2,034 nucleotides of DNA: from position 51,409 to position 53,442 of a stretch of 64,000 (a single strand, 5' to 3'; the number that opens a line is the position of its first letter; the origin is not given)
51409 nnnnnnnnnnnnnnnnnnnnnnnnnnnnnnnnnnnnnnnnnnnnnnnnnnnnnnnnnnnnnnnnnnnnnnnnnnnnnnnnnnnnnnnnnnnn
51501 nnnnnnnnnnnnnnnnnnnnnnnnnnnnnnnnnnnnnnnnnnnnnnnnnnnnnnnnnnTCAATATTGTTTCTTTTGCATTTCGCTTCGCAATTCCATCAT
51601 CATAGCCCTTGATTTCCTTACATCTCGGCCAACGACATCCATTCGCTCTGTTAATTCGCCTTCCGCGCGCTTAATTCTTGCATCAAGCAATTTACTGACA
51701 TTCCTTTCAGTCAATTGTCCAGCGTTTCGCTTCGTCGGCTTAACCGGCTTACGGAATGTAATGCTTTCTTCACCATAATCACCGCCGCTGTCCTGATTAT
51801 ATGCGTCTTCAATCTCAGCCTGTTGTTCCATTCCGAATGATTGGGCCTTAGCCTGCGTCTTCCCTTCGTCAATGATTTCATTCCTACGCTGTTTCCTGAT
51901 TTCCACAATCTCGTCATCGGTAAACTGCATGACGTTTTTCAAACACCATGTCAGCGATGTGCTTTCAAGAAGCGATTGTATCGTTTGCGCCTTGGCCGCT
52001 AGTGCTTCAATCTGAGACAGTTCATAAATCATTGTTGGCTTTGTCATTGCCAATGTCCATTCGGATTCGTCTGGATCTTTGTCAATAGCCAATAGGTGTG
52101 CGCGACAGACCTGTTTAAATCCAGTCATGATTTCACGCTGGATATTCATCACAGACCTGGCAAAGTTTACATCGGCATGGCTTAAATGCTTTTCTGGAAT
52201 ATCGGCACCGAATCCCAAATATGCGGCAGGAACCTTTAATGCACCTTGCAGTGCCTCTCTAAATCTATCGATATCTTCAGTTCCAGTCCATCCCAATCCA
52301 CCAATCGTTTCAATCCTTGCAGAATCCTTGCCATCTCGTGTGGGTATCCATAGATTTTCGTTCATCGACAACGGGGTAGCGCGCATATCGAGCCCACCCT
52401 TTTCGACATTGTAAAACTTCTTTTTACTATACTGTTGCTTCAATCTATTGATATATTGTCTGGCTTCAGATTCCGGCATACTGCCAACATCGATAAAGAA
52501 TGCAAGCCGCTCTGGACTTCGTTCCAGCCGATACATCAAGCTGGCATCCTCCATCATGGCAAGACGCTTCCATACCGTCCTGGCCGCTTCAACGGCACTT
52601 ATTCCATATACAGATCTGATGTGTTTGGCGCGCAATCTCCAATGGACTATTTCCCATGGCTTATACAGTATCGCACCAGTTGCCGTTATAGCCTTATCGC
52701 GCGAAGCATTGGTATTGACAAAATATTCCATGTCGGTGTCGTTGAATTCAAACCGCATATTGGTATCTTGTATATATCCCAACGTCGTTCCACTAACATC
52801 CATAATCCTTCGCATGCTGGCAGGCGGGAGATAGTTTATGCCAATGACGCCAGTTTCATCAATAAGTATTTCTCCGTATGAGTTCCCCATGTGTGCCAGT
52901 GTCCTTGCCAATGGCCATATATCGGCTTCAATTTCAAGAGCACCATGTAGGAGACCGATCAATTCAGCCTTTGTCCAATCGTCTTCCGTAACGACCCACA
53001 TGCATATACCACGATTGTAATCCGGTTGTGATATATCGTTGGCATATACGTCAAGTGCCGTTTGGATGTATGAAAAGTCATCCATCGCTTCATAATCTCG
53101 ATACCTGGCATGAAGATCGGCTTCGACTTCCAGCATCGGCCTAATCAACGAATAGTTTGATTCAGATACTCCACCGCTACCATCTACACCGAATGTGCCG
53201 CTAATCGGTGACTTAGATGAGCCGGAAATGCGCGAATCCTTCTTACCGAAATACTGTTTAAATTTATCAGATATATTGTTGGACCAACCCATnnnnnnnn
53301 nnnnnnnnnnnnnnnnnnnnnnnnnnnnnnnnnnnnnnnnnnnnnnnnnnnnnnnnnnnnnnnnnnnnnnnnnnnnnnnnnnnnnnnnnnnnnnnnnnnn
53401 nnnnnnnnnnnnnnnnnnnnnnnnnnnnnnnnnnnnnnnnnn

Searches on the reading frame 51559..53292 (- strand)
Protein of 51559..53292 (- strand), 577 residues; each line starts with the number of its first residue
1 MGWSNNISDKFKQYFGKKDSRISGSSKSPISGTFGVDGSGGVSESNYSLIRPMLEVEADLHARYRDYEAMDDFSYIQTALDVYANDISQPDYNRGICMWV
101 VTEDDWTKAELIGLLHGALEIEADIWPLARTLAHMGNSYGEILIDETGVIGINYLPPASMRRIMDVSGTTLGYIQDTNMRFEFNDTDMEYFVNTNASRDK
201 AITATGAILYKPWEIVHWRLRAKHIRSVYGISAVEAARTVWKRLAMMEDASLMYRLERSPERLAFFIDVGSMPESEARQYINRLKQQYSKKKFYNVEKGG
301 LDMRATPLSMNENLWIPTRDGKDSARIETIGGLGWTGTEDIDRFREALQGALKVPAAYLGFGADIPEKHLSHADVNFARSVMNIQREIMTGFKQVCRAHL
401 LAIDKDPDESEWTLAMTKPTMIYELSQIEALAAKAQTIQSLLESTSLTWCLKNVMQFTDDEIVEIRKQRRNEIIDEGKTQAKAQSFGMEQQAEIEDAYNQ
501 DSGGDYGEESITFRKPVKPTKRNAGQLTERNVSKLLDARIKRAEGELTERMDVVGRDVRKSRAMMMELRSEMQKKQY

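Call 7: search_protein_families(library=phrogs, proteins=[window:51559-53292:-], max_evalue=0.01)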
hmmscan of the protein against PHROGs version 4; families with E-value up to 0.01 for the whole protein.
window:51559-53292:- (577 aa): 3 families
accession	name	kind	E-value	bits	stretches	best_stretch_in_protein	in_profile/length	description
phrog_213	-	head and packaging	2.7e-56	192.2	1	61-492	61-518/528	portal protein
phrog_9232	-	head and packaging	6.4e-08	32.9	1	63-248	61-235/502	portal protein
phrog_6449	-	unknown function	0.0029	19.3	1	450-510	13-73/90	-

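Call 8: search_protein_families(library=pfam, proteins=[window:51559-53292:-], max_evalue=0.01)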
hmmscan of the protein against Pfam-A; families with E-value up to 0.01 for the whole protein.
window:51559-53292:- (577 aa): 1 family
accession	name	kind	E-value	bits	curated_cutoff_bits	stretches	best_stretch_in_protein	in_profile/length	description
PF07230.16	Portal_T4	-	2.1e-60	205.1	22.9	1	62-472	3-433/433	Bacteriophage T4-like portal protein (Gp20)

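Call 18: find_related_loci(query=window:51559-53292:-, collection=viral_contigs, flank=7000)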
Query window:51559-53292:- (577 aa) in viral_contigs; peptide patterns used: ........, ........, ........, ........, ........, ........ (x = any residue, [..] = any of these).
1 stretches matched a pattern, but none encodes a relative of the query by tblastn (E <= 1e-3).

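Call 19: find_homologous_proteins(query=window:51559-53292:-, max_evalue=1e-20)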
Query window:51559-53292:- (577 aa): 136 proteins with E <= 1e-20 among 8000 candidates; the best 120 are listed.
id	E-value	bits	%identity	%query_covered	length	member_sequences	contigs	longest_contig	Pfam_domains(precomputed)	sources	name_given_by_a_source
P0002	0.0e+0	1307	100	100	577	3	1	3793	PF07230.17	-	-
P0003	2.1e-164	567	48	57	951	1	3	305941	PF07230.17,PF14890.12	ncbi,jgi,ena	-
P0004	1.1e-152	528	44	100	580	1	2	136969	PF07230.17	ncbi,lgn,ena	-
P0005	2.7e-120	421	41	84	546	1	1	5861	PF07230.17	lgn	-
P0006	6.8e-120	420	39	86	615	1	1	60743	PF07230.17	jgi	jgi:hypothetical protein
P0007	2.7e-119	418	42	77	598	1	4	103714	PF07230.17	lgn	-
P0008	1.5e-118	415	39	86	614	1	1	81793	PF07230.17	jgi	-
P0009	1.1e-117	412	39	87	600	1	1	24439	PF07230.17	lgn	-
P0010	1.7e-117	412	40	81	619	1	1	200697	PF07230.17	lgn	-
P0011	4.0e-116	407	39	85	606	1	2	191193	PF07230.17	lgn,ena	-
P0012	1.5e-115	405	37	98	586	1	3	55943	PF07230.17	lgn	-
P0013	2.1e-115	405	42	80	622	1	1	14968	PF07230.17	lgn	-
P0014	7.7e-115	403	38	87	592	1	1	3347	PF07230.17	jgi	jgi:hypothetical protein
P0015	8.4e-115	403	39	85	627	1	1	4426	PF07230.17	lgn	-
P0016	1.9e-114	402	38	88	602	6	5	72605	PF07230.17,PF04860.18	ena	-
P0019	1.7e-113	398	42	78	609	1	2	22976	PF07230.17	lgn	-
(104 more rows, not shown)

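Call 20: find_encoding_contigs(protein=P0003, flank=8000, max_places=1)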
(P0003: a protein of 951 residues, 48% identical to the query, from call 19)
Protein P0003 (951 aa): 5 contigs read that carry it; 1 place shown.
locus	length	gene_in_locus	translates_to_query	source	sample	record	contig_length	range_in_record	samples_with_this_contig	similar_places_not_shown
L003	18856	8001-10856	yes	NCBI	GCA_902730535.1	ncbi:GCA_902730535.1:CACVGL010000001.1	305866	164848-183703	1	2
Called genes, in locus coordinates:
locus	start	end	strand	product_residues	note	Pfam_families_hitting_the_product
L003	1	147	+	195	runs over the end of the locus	-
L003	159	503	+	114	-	-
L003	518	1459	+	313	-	-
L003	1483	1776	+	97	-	-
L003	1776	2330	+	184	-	-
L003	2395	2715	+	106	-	PF00436:SSB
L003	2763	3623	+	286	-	-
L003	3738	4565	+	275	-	-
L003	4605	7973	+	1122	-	PF14890:Intein_splicing (weak), PF14528:LAGLIDADG_3, PF27249:MJ0330_N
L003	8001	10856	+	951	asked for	PF07230:Portal_T4, PF14890:Intein_splicing, PF07230:Portal_T4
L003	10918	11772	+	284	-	-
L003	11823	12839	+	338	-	-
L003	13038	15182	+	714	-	PF03420:Peptidase_S77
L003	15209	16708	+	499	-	PF07068:Gp23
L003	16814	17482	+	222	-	-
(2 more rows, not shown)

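Call 21: find_encoding_contigs(protein=P0004, flank=8000, max_places=1)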
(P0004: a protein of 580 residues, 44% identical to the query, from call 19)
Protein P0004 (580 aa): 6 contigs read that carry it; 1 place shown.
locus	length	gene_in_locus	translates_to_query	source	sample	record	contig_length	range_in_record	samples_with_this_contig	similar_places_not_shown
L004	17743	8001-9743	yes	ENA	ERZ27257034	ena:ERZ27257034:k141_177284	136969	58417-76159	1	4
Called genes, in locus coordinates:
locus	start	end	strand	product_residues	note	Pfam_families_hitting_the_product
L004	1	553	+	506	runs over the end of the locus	-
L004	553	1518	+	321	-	PF02195:ParB_N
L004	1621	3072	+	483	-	PF02310:B12-binding (weak), PF04055:Radical_SAM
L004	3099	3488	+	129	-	-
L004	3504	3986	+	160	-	PF18823:InPase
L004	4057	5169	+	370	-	PF02350:Epimerase_2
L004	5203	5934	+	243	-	-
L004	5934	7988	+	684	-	PF27249:MJ0330_N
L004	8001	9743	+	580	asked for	PF07230:Portal_T4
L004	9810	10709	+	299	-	-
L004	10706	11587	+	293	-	-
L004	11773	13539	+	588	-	PF03420:Peptidase_S77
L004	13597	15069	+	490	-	PF07068:Gp23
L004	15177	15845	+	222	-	-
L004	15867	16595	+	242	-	PF26809:Phage_T4_gp13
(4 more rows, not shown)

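Call 28: find_related_loci(query=A1, collection=viral_contigs, flank=7000)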
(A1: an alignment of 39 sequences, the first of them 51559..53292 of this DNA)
Query A1 (577 aa) in viral_contigs; peptide patterns used: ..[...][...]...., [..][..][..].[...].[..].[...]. (x = any residue, [..] = any of these).
248 stretches matched a pattern; 210 encode a relative of the query (tblastn E <= 1e-3); the best 80 are kept; 80 distinct loci.
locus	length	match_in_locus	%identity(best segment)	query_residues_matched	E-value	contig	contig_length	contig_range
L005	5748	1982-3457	40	1-485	7e-121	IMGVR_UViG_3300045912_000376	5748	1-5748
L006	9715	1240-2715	40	1-485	1e-120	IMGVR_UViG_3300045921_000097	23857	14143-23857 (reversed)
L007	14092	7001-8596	37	42-573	3e-120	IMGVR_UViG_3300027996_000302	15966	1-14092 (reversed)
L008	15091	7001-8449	40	1-484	2e-120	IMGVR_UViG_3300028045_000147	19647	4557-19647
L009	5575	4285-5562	43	54-485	9e-120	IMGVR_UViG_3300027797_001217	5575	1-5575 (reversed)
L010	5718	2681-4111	39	16-488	1e-119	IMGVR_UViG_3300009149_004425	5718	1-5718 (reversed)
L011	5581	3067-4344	43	54-485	1e-119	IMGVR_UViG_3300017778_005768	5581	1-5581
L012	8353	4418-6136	37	1-569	8e-119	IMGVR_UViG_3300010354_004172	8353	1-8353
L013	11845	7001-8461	39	1-490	8e-119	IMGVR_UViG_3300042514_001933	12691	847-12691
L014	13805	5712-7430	37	1-569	1e-118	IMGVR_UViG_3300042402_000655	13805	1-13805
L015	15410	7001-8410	41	78-542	5e-118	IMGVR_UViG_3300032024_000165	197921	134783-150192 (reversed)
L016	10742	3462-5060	38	16-548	9e-118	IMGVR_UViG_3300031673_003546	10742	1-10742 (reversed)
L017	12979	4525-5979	40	1-489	6e-118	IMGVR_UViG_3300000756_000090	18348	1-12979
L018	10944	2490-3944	40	1-489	6e-118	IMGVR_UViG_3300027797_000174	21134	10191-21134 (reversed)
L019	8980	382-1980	38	16-548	9e-118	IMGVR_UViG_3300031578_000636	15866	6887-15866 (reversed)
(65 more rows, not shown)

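Call 32: search_dna_similar(query=window:51559-53292:-, collection=phages, mode=protein, max_rows=25, max_evalue=1e-20)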
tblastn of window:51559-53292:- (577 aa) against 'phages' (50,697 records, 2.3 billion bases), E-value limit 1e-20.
Records with a match: 21; places in all: 21; records where one place covers at least 80% of the query: 0.
Best place of each record, by identity: <60% 21.
By first word of the organism name: Vibrio 6; Flavobacterium 4; Bacillus 2; Ralstonia 2; Synechococcus 2; Microcystis 1; uncultured 1; Phage 1; Listeria 1; Rhodothermus 1.
By host as written in the record: - 6; Flavobacterium sp. LMO8 4; Bacillus subtilis W-23-S(r); Bacillus licheniformis ATCC 9945a 2; Vibrio natriegens HER1138 2; Vibrio parahaemolyticus 2; Microcystis elabens 1; Listeria innocua ATCC 51742 1; Rhodothermus marinus 1; and 2 more.
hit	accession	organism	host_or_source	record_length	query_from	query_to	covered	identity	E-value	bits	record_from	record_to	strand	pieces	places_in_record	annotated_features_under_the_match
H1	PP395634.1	Microcystis phage Mel-JY01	Microcystis elabens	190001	36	484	78%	29.4%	5e-49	189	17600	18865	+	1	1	hypothetical protein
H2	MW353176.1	Flavobacterium phage vB_FspM_immuto_3-5A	Flavobacterium sp. LMO8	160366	45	504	80%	26.7%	1e-43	173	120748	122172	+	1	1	capsid assembly protein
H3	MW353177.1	Flavobacterium phage vB_FspM_immuto_13-6C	Flavobacterium sp. LMO8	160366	45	504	80%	26.7%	1e-43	173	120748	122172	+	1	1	capsid assembly protein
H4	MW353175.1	Flavobacterium phage vB_FspM_immuto_2-6A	Flavobacterium sp. LMO8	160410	45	504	80%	26.7%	1e-43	173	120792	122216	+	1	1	capsid assembly protein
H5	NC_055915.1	Flavobacterium phage vB_FspM_immuto_2-6A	Flavobacterium sp. LMO8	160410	45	504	80%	26.7%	1e-43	173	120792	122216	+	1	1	capsid assembly protein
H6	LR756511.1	uncultured phage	metagenomic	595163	125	507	66%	30.1%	3e-35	148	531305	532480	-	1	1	record has no annotation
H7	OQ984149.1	Phage C48C1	-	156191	34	472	76%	24.1%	2e-21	105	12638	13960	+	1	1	portal protein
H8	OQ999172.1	Listeria phage LIS04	Listeria innocua ATCC 51742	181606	42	467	74%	24.8%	1e-30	134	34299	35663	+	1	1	portal vertex protein of head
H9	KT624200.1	Bacillus phage SP-15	Bacillus subtilis W-23-S(r); Bacillus ...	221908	50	453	70%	25.8%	1e-37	155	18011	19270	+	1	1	portal vertex protein of head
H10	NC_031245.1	Bacillus phage SP-15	Bacillus subtilis W-23-S(r); Bacillus ...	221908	50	453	70%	25.8%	1e-37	155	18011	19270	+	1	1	portal vertex protein of head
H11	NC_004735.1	Rhodothermus phage RM378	Rhodothermus marinus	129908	63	460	69%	24.6%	2e-22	108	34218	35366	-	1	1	20: portal protein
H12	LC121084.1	Ralstonia phage RSP15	-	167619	105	473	64%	25.4%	3e-21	104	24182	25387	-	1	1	hypothetical protein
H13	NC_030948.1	Ralstonia phage RSP15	-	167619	105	473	64%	25.4%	3e-21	104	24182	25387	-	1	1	portal protein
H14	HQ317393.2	Vibrio phage nt-1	Vibrio natriegens HER1138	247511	139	484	60%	24.3%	5e-22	107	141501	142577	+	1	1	portal vertex protein of head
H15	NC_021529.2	Vibrio phage nt-1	Vibrio natriegens HER1138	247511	139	484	60%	24.3%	5e-22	107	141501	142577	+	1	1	portal protein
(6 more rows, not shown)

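Call 42: find_encoding_contigs(protein=P0007, flank=5000, max_places=1)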
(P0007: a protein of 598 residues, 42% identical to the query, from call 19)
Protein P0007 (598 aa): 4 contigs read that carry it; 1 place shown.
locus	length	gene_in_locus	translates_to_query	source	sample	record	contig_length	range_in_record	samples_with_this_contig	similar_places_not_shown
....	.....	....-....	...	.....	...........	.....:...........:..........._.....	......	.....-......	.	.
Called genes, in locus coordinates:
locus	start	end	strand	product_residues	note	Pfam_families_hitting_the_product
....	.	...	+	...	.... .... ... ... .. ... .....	-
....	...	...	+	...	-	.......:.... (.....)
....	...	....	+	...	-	-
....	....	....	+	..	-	-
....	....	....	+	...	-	-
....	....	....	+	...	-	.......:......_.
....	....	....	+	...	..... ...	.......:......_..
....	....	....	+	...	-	-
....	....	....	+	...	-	-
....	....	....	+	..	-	-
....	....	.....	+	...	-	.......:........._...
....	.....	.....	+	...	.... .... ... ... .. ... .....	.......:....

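Call 43: find_encoding_contigs(protein=P0010, flank=5000, max_places=1)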
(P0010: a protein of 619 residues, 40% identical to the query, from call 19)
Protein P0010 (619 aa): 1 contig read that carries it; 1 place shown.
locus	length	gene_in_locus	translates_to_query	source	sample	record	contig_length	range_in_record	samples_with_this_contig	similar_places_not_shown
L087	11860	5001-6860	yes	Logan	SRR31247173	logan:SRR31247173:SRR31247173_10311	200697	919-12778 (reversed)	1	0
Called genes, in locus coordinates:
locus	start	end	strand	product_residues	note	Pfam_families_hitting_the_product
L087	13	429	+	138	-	-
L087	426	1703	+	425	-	-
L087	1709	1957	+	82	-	-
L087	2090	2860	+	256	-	-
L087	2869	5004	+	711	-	PF27249:MJ0330_N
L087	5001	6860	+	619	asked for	PF07230:Portal_T4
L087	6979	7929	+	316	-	-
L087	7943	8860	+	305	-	-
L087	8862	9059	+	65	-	-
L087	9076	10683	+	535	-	PF03420:Peptidase_S77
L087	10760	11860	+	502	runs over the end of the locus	PF07068:Gp23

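Call 44: find_encoding_contigs(protein=P0019, flank=5000, max_places=1)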
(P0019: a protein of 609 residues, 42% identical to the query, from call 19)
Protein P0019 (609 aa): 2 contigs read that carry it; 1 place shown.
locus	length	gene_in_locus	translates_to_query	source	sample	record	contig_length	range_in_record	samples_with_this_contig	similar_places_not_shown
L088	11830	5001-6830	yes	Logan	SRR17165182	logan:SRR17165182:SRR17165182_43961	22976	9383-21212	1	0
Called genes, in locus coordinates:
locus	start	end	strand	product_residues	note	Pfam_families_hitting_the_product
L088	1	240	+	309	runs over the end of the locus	-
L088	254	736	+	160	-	-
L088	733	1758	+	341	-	-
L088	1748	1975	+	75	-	-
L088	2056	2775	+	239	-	-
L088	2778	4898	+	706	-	PF27249:MJ0330_N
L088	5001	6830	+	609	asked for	PF07230:Portal_T4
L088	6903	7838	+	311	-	-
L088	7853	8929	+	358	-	-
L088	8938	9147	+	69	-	-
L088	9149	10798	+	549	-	PF03420:Peptidase_S77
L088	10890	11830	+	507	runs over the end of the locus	PF07068:Gp23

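Call 45: find_encoding_contigs(protein=P0013, flank=5000, max_places=1)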
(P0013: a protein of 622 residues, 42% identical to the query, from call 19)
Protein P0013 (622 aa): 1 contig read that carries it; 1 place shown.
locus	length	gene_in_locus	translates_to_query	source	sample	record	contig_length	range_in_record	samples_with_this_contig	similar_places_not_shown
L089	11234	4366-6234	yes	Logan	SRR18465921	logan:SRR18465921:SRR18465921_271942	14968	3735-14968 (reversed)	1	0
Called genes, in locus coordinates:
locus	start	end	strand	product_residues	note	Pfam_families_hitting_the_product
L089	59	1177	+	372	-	-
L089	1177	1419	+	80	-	-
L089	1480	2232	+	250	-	-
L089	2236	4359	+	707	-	PF27249:MJ0330_N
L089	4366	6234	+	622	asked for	PF07230:Portal_T4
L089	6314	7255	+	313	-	-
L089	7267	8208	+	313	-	-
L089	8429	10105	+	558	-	PF03420:Peptidase_S77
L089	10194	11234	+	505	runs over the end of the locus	PF07068:Gp23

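Call 60: find_related_loci(query=A3, collection=metagenome_contigs, flank=6000)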
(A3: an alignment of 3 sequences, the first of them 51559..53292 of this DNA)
Query A3 (577 aa) in metagenome_contigs; peptide patterns used: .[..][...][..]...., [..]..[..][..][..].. (x = any residue, [..] = any of these).
214 stretches matched a pattern; 11 encode a relative of the query (tblastn E <= 1e-3); 11 distinct loci.
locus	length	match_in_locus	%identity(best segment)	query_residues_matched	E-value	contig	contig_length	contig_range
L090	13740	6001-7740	44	1-575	6e-159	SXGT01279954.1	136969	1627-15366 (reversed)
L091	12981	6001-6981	48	1-328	4e-100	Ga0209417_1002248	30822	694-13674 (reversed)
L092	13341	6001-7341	36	54-501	2e-84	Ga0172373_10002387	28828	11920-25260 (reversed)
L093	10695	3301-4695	29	17-480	1e-56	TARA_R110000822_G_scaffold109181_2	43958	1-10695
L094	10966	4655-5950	29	37-472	5e-54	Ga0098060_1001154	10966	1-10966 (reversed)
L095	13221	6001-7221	29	24-454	6e-51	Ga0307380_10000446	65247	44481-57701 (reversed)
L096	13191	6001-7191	28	63-464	1e-44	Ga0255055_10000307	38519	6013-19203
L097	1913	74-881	34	24-347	1e-17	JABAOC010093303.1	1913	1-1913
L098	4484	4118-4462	28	24-139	1e-8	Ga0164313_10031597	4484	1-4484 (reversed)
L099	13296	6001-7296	29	37-472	1e-53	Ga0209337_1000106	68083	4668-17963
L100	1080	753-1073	33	1-104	1e-7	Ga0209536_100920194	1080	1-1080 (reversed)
